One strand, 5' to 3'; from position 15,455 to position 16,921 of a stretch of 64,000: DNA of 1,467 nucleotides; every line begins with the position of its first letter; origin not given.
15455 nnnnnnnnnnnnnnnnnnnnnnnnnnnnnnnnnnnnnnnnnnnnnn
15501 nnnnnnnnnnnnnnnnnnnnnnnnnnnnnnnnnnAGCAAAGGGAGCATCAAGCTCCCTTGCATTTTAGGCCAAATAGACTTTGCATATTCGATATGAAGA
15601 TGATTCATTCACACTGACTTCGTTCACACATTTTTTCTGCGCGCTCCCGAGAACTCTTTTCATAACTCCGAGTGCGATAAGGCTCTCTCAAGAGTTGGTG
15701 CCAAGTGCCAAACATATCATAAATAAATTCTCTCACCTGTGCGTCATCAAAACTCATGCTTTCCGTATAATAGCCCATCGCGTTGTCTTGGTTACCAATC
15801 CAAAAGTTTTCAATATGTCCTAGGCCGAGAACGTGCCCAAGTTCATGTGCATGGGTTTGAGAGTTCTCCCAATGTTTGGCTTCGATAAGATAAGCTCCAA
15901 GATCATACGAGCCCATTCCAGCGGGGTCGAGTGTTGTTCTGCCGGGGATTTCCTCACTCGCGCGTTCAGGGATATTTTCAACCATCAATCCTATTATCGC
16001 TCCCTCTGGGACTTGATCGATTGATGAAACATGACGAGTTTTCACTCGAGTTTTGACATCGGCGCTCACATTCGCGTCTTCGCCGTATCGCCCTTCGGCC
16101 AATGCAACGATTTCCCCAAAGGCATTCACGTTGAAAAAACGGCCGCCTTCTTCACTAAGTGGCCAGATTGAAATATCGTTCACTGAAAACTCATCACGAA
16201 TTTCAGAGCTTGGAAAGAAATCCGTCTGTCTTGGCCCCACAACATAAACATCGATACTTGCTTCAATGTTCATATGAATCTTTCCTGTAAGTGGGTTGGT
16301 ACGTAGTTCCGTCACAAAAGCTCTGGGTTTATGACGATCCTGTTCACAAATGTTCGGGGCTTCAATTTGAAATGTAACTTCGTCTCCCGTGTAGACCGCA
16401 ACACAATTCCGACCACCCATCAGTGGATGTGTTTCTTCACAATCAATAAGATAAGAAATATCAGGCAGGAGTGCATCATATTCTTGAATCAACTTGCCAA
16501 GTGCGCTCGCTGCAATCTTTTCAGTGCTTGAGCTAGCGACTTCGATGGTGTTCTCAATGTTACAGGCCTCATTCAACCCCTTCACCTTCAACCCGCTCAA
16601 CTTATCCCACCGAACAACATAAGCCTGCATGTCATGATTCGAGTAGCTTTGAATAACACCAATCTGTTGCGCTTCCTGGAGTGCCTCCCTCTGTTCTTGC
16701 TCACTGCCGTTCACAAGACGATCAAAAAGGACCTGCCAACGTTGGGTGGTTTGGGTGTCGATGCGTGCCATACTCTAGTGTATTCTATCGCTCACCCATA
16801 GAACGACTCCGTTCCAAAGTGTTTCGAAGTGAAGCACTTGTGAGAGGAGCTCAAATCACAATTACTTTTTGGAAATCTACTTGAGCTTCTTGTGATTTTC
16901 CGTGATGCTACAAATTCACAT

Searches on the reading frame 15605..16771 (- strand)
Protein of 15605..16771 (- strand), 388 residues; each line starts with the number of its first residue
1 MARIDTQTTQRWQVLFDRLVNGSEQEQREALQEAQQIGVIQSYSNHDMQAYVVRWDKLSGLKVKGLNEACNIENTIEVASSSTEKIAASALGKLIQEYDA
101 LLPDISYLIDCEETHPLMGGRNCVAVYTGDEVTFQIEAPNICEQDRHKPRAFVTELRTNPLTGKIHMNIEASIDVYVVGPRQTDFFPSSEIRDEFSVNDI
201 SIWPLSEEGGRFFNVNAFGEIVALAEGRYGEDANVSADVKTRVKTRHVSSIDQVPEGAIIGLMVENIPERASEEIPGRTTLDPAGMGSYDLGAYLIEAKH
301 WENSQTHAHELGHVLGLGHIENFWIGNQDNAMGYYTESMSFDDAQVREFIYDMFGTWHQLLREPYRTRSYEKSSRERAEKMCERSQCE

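Call 12: search_protein_families(library=pfam, proteins=[window:15605-16771:-], max_evalue=0.001)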
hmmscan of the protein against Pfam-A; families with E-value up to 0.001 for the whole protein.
window:15605-16771:- (388 aa): 0 families

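Call 27: search_protein_families(library=pfam, proteins=[window:15608-16771:-], max_evalue=10)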
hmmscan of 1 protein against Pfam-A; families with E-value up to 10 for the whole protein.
window:15608-16771:- (388 aa): 6 families
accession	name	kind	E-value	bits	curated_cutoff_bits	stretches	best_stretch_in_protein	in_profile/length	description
PF00413.30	Peptidase_M10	-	0.0079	16.5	24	1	298-321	103-126/159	Matrixin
PF05572.19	Peptidase_M43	-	0.017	15.5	23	1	292-322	56-87/152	Pregnancy-associated plasma protein-A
PF10462.15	Peptidase_M66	-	0.056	12.8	20.6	1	302-321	191-210/306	Peptidase M66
PF13688.12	Reprolysin_5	-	0.12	13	27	1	298-319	136-157/196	Metallo-peptidase family M12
PF13582.12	Reprolysin_3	-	0.13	13.2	22.4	1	300-319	107-122/123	Metallo-peptidase family M12B Reprolysin-like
PF13583.11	Reprolysin_4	-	0.14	12.2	22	1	303-327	135-155/203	Metallo-peptidase family M12B Reprolysin-like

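Call 30: search_protein_families(library=ncbifam, proteins=[window:15608-16771:-], max_evalue=0.01)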
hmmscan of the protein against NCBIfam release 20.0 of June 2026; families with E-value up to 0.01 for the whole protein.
window:15608-16771:- (388 aa): 0 families

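Call 33: find_homologous_proteins(query=window:15608-16771:-, max_evalue=1)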
Query window:15608-16771:- (388 aa): 1 proteins with E <= 1 among 2051 candidates.
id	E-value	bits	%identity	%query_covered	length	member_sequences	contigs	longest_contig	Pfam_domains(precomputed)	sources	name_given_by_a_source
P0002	7.6e-263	889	100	100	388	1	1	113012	-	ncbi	-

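Call 34: search_solved_structures(query=window:15608-16771:-, max_evalue=10, show_alignments=2)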
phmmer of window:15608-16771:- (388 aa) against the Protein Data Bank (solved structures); distinct sequences matched with E-value up to 10: 0.
